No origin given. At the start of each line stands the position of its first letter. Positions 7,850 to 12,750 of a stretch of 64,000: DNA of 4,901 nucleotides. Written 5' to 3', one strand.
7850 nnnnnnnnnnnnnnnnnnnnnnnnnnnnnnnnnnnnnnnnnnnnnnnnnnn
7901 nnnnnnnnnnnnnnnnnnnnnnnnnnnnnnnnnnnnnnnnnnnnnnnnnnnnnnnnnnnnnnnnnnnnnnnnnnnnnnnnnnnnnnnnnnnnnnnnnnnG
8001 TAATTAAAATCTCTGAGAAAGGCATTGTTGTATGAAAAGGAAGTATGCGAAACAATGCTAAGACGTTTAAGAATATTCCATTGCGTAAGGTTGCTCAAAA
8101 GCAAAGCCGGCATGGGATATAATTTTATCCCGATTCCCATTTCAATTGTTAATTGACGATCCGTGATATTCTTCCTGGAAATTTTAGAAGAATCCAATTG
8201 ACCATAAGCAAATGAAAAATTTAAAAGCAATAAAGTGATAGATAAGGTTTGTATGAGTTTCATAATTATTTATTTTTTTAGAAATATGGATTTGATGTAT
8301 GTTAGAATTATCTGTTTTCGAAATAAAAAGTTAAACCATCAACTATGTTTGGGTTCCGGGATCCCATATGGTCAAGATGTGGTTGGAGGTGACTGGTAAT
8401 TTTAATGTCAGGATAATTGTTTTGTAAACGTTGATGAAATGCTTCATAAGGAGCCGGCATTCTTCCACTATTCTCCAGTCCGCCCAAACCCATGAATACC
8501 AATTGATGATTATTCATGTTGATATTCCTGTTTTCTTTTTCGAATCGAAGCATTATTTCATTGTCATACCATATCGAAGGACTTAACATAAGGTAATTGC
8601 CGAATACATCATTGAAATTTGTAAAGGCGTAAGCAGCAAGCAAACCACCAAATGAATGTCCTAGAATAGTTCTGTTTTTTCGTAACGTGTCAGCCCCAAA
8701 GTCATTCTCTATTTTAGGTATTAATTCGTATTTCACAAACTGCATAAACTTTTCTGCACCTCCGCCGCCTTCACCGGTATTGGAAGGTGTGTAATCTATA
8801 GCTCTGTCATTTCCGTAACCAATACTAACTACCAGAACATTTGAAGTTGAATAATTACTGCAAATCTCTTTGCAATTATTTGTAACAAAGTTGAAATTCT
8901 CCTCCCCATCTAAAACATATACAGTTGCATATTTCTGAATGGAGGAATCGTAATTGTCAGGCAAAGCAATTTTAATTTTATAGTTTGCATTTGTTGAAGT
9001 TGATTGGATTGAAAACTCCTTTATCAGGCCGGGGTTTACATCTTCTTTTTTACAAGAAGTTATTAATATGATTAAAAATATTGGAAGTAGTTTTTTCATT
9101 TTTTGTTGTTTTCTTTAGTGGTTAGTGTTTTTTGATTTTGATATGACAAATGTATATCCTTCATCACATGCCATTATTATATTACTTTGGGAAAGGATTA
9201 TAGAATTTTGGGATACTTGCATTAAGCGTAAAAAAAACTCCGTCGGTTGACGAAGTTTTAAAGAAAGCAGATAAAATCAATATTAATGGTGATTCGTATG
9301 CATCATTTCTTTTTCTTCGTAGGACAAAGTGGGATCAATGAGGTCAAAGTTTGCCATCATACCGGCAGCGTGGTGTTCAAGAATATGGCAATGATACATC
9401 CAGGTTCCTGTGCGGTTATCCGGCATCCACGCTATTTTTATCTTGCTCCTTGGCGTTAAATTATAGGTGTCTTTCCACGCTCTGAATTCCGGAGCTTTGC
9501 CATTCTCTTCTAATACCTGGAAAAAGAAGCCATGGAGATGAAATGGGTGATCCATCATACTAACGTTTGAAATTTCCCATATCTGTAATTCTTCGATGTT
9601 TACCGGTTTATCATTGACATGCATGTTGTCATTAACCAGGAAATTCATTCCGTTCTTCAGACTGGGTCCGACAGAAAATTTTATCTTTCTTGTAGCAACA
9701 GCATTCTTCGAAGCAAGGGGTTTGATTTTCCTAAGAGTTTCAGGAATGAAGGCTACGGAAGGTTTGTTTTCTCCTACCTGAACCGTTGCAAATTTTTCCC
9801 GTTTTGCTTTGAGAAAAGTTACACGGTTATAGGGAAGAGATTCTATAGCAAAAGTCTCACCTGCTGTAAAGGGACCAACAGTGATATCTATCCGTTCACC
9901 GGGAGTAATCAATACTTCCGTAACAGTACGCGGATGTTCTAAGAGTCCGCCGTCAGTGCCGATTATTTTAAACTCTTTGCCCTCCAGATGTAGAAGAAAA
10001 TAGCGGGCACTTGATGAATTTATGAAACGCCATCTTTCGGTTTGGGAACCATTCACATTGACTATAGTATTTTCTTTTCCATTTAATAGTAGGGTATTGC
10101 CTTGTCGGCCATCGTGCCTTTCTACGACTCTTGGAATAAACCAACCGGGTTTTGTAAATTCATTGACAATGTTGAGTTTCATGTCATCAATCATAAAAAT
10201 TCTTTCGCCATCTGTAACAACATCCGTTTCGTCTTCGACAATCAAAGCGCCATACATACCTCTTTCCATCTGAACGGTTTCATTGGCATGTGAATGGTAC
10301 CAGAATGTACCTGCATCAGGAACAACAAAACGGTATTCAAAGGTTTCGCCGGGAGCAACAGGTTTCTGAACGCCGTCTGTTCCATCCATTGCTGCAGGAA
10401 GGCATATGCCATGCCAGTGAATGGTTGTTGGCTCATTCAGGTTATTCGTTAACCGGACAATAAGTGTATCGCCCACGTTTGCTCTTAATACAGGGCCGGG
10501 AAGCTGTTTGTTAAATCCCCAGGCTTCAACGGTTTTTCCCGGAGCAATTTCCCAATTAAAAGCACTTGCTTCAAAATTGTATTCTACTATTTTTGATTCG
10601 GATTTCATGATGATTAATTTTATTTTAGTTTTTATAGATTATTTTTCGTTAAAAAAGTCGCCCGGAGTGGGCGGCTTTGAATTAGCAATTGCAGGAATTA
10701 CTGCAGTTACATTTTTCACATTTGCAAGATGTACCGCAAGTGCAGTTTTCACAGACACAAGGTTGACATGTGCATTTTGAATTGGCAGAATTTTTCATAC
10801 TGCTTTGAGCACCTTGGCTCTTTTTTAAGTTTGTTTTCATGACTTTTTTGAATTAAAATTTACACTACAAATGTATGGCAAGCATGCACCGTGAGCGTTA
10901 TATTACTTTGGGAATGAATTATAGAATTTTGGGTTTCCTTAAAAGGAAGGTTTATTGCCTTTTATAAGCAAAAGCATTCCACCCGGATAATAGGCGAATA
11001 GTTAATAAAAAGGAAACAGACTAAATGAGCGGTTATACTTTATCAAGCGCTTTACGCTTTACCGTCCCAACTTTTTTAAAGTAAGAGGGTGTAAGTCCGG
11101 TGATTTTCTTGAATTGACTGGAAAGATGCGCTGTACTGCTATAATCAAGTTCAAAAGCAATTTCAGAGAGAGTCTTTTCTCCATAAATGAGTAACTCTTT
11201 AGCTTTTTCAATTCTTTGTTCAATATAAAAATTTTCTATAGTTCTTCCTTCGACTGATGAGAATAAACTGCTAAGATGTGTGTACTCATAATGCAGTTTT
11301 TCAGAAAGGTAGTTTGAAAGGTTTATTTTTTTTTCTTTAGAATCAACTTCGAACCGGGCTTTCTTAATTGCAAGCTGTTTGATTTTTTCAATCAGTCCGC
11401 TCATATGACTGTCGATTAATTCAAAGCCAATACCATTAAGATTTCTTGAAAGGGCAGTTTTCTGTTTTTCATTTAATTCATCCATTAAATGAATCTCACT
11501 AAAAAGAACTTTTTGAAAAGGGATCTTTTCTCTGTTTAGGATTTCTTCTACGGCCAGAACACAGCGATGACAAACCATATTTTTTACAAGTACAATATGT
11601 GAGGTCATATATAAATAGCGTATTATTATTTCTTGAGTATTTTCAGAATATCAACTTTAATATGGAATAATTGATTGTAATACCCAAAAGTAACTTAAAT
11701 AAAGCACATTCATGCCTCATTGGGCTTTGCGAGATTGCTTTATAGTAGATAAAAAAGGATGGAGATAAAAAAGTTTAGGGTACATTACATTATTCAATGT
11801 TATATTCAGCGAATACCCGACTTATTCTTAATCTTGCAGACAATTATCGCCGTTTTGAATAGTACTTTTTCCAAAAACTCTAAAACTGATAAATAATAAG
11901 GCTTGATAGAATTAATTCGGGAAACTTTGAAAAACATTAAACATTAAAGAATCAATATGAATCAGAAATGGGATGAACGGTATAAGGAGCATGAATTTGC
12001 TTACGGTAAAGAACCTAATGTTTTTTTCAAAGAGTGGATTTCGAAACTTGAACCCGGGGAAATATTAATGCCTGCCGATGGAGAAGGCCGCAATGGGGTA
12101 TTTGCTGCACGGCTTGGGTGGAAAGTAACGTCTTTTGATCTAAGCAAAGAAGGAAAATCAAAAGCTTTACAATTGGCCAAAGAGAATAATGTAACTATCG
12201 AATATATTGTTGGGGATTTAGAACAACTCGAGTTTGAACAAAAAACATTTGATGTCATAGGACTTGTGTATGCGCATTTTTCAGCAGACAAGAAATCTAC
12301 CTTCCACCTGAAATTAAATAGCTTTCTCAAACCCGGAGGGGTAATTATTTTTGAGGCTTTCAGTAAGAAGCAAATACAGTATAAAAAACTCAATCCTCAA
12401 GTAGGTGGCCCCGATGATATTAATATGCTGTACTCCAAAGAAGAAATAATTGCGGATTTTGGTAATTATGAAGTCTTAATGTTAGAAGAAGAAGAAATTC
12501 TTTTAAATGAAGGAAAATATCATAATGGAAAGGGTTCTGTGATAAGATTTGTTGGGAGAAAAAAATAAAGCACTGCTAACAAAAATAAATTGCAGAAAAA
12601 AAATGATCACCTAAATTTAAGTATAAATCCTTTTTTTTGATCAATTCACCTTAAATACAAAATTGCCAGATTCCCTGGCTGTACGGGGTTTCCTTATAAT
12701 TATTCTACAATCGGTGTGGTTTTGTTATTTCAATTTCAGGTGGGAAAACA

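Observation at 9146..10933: Bipartite 67-bp promoter/operator element present twice with identical spacing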

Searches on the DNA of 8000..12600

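Call 68: search_rna_families(source=window, start=8000, end=12600, threshold=evalue, max_evalue=1)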
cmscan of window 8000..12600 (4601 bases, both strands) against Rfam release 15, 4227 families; matches with E-value up to 1: 1.
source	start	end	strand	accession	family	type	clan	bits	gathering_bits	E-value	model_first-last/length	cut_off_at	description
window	12429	12472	+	RF00114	S15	Cis-reg; leader;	CL00121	17.8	39.5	0.86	1-117/117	no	Ribosomal S15 leader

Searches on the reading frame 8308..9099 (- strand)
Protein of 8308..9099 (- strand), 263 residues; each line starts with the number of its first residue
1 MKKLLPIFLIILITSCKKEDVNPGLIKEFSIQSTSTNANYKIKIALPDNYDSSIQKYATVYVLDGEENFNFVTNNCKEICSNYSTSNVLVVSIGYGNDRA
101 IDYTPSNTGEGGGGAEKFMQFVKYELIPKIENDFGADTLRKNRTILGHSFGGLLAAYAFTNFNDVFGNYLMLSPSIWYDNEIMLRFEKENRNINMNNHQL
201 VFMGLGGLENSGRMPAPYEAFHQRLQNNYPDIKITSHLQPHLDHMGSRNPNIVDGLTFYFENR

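Call 6: search_protein_families(library=pfam, proteins=[window:8308-9099:-], max_evalue=0.01)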
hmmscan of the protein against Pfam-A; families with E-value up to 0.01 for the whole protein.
window:8308-9099:- (263 aa): 3 families
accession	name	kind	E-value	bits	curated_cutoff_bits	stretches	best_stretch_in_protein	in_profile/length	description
PF00756.26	Esterase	-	8e-20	72.1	22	1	33-179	1-159/251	Putative esterase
PF05820.16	Ac81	-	0.0016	18.5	25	1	18-91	56-129/178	Baculoviridae AC81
PF12146.15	Hydrolase_4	-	0.0065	16.2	27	1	138-250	73-152/239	Serine aminopeptidase, S33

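Call 7: search_protein_families(library=ncbifam, proteins=[window:8308-9099:-], max_evalue=0.01)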
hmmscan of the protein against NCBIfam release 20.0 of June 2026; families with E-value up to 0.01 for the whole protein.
window:8308-9099:- (263 aa): 3 families
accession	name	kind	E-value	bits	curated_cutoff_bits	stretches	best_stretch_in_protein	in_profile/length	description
NF058612.1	GTNG0744Estse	equivalog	7.2e-13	49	450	1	23-183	5-161/242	GTNG_0744 family esterase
NF007758.0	PRK10439.1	equivalog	1.6e-07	30.6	222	1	116-181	267-332/418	enterochelin esterase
NF041944.1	Xylase_Ferestase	equivalog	3.2e-06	25.6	1200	1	18-182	460-630/694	bifunctional endo-1,4-beta-xylanase/feruloyl esterase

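Call 60: search_solved_structures(query=window:8308-9099:-, max_evalue=0.001)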
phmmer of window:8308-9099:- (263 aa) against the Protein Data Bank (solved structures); distinct sequences matched with E-value up to 0.001: 16.
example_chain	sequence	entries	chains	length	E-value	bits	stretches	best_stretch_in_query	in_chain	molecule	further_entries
2qm0_A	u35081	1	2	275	1.8e-20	76.6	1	14-244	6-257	BES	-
3gff_A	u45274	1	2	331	4.7e-19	71.9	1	41-205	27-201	IroE-like serine hydrolase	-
6gud_A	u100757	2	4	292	5.2e-11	45.6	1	57-186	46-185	Siderophore esterase IroE-like, putative | Siderophore triacetylfusarinine C esterase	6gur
6gul_A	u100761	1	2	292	5.7e-11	45.4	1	57-186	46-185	Siderophore esterase IroE-like, putative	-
6gui_A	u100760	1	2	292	5.7e-11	45.4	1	57-186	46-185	Siderophore esterase IroE-like, putative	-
6gug_A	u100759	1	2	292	1.4e-10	44.2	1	57-186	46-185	Siderophore esterase IroE-like, putative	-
6gun_A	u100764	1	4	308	2.9e-10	43.1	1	100-212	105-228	EstB from Aspergillus nidulans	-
6guo_A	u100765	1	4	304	4.5e-09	39.2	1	109-185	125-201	Putative siderophore-degrading esterase (Eurofung)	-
6gi0_A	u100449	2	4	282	7.7e-08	35.2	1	57-184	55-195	Ferric enterobactin esterase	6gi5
2gzr_A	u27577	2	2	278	1.4e-07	34.3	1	31-181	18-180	IroE protein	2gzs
6gi1_A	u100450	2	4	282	2e-07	33.8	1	57-184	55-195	Ferric enterobactin esterase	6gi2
1jjf_A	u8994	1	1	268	3.6e-06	29.7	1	22-162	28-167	ENDO-1,4-BETA-XYLANASE Z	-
1jt2_A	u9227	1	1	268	9.1e-06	28.4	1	22-162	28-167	PROTEIN (ENDO-1,4-BETA-XYLANASE Z)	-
6fj4_A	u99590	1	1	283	0.00085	21.9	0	34-183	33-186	Endo-1,4-beta-xylanase Y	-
6mot_A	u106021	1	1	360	0.00092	21.8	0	45-167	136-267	Isoamylase N-terminal domain protein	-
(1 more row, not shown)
